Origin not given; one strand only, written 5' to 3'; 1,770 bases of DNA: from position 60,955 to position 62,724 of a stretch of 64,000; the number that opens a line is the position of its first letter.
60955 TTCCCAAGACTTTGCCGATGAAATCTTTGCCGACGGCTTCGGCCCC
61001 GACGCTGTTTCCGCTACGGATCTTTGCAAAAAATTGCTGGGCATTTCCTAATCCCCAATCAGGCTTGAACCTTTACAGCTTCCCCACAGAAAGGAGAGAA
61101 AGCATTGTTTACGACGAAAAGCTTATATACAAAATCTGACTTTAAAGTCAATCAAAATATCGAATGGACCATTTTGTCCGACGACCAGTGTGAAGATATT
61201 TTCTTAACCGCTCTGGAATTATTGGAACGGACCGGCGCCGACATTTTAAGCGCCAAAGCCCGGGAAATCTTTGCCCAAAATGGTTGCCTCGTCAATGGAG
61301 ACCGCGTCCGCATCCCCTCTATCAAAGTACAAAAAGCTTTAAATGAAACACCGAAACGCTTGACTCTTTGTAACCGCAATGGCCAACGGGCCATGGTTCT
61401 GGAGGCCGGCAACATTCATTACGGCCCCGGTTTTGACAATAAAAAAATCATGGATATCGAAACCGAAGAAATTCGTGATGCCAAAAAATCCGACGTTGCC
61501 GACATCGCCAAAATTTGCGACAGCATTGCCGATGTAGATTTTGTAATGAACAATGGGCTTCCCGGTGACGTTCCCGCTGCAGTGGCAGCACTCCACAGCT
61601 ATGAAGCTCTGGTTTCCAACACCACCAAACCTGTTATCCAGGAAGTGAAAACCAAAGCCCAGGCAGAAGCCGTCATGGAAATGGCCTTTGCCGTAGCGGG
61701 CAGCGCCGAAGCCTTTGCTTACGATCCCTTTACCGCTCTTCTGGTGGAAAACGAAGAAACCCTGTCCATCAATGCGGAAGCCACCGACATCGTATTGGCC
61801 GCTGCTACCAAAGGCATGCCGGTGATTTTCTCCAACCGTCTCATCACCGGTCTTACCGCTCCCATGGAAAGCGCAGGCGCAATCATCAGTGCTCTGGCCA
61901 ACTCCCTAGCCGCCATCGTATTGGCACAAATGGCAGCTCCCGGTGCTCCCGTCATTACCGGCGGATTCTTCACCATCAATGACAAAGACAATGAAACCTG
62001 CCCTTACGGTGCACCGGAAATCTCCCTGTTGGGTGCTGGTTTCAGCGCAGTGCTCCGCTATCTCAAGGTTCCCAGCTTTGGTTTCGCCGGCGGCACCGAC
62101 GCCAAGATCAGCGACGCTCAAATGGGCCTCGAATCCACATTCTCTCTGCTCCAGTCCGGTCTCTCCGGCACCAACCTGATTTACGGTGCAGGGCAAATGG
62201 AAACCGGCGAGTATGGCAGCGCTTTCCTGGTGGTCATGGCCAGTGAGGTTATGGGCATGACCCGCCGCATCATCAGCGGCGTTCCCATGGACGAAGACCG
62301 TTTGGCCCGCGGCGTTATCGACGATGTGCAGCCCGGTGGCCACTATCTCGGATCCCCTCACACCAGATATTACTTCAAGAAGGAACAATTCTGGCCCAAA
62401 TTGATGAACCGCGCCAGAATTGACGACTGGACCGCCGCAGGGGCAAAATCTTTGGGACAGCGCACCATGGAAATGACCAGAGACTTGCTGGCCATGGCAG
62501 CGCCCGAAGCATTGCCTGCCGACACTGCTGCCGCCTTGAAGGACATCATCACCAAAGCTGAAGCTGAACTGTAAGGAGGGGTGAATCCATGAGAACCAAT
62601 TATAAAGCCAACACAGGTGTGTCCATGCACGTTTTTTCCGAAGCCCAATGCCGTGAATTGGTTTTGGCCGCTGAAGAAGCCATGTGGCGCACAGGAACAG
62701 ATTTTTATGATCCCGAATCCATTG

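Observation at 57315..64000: PocR/AraC regulator, BCCT transporter, corrinoid protein and two non-Pyl MttB paralogs: a quaternary-amine demethylation module of unknown substrate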

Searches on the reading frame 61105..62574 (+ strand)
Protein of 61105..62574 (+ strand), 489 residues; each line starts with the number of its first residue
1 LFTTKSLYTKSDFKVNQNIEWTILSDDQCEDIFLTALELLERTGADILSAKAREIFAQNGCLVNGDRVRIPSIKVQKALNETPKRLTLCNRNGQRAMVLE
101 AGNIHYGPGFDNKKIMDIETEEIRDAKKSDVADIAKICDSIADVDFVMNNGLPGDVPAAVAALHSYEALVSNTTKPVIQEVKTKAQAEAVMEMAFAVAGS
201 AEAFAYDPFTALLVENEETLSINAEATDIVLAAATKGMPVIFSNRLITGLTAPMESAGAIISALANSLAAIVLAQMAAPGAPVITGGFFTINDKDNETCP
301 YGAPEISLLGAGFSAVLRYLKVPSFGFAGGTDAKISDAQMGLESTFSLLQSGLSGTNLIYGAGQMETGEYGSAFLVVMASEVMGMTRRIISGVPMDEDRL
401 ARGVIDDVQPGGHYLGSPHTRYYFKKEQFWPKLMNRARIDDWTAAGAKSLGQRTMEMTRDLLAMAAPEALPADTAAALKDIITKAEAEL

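Call 8: search_protein_families(library=pfam, proteins=[window:61105-62574:+], max_evalue=0.01)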
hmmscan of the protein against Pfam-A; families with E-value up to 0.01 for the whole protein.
window:61105-62574:+ (489 aa): 1 family
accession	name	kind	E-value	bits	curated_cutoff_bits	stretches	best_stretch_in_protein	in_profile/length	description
PF06253.16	MTTB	-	1.6e-82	277.6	25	1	16-488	26-498/500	Trimethylamine methyltransferase (MTTB)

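Call 9: search_protein_families(library=ncbifam, proteins=[window:61105-62574:+], max_evalue=0.01)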
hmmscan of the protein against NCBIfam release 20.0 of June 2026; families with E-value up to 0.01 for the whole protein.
window:61105-62574:+ (489 aa): 1 family
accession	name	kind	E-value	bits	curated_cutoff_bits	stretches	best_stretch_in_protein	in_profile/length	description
TIGR02369.2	trimeth_pyl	equivalog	1e-110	370.5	525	1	22-486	4-469/469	[trimethylamine--corrinoid protein] Co-methyltransferase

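Call 15: search_solved_structures(query=window:61105-62574:+, max_evalue=0.001, show_alignments=2)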
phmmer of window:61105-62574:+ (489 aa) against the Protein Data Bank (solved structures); distinct sequences matched with E-value up to 0.001: 5.
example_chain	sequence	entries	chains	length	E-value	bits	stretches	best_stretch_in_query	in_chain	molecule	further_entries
7xcl_A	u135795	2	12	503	8.1e-57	196.3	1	13-486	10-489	Trimethylamine methyltransferase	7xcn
7xcm_A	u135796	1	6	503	9.5e-57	196.1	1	13-486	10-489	Trimethylamine methyltransferase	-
9yce_A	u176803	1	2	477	1.1e-52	182.7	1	21-484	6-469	Glycine betaine methyltransferase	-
2qne_A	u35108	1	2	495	1.1e-52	182.7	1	20-484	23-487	Putative methyltransferase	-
4yyc_A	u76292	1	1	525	1.8e-32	116.1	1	20-485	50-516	Putative trimethylamine methyltransferase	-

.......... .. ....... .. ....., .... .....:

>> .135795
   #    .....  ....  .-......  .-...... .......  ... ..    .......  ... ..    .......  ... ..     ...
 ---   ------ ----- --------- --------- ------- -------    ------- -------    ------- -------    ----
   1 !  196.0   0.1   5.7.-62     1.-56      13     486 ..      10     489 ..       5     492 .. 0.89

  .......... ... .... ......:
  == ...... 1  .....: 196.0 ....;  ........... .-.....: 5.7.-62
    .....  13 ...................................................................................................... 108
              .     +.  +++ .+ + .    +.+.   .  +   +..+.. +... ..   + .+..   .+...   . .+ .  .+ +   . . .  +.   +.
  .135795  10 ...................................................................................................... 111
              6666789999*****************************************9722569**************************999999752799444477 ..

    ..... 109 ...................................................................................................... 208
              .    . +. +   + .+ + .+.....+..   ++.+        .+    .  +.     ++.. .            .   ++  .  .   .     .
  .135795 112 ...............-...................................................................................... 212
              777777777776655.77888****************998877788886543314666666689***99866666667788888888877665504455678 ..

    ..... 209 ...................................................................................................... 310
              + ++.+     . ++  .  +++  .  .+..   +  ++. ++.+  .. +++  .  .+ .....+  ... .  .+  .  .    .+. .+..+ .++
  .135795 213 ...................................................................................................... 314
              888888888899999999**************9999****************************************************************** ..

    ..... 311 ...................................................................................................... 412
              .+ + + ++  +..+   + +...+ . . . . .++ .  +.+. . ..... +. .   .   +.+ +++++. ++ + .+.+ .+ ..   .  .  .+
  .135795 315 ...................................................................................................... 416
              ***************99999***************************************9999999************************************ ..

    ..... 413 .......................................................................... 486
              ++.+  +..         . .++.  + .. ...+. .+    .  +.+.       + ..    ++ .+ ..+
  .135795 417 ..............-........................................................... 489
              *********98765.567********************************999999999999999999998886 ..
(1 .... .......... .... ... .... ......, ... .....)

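Call 36: search_solved_structures(query=window:61105-62574:+, max_evalue=1e-40, show_alignments=3)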
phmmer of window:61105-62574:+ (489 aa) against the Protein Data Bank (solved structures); distinct sequences matched with E-value up to 1e-40: 4.
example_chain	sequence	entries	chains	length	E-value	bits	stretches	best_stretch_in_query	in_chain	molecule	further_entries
7xcl_A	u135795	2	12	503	8.1e-57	196.3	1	13-486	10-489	Trimethylamine methyltransferase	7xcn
7xcm_A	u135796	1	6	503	9.5e-57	196.1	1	13-486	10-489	Trimethylamine methyltransferase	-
9yce_A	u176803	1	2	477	1.1e-52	182.7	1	21-484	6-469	Glycine betaine methyltransferase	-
2qne_A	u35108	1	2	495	1.1e-52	182.7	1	20-484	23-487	Putative methyltransferase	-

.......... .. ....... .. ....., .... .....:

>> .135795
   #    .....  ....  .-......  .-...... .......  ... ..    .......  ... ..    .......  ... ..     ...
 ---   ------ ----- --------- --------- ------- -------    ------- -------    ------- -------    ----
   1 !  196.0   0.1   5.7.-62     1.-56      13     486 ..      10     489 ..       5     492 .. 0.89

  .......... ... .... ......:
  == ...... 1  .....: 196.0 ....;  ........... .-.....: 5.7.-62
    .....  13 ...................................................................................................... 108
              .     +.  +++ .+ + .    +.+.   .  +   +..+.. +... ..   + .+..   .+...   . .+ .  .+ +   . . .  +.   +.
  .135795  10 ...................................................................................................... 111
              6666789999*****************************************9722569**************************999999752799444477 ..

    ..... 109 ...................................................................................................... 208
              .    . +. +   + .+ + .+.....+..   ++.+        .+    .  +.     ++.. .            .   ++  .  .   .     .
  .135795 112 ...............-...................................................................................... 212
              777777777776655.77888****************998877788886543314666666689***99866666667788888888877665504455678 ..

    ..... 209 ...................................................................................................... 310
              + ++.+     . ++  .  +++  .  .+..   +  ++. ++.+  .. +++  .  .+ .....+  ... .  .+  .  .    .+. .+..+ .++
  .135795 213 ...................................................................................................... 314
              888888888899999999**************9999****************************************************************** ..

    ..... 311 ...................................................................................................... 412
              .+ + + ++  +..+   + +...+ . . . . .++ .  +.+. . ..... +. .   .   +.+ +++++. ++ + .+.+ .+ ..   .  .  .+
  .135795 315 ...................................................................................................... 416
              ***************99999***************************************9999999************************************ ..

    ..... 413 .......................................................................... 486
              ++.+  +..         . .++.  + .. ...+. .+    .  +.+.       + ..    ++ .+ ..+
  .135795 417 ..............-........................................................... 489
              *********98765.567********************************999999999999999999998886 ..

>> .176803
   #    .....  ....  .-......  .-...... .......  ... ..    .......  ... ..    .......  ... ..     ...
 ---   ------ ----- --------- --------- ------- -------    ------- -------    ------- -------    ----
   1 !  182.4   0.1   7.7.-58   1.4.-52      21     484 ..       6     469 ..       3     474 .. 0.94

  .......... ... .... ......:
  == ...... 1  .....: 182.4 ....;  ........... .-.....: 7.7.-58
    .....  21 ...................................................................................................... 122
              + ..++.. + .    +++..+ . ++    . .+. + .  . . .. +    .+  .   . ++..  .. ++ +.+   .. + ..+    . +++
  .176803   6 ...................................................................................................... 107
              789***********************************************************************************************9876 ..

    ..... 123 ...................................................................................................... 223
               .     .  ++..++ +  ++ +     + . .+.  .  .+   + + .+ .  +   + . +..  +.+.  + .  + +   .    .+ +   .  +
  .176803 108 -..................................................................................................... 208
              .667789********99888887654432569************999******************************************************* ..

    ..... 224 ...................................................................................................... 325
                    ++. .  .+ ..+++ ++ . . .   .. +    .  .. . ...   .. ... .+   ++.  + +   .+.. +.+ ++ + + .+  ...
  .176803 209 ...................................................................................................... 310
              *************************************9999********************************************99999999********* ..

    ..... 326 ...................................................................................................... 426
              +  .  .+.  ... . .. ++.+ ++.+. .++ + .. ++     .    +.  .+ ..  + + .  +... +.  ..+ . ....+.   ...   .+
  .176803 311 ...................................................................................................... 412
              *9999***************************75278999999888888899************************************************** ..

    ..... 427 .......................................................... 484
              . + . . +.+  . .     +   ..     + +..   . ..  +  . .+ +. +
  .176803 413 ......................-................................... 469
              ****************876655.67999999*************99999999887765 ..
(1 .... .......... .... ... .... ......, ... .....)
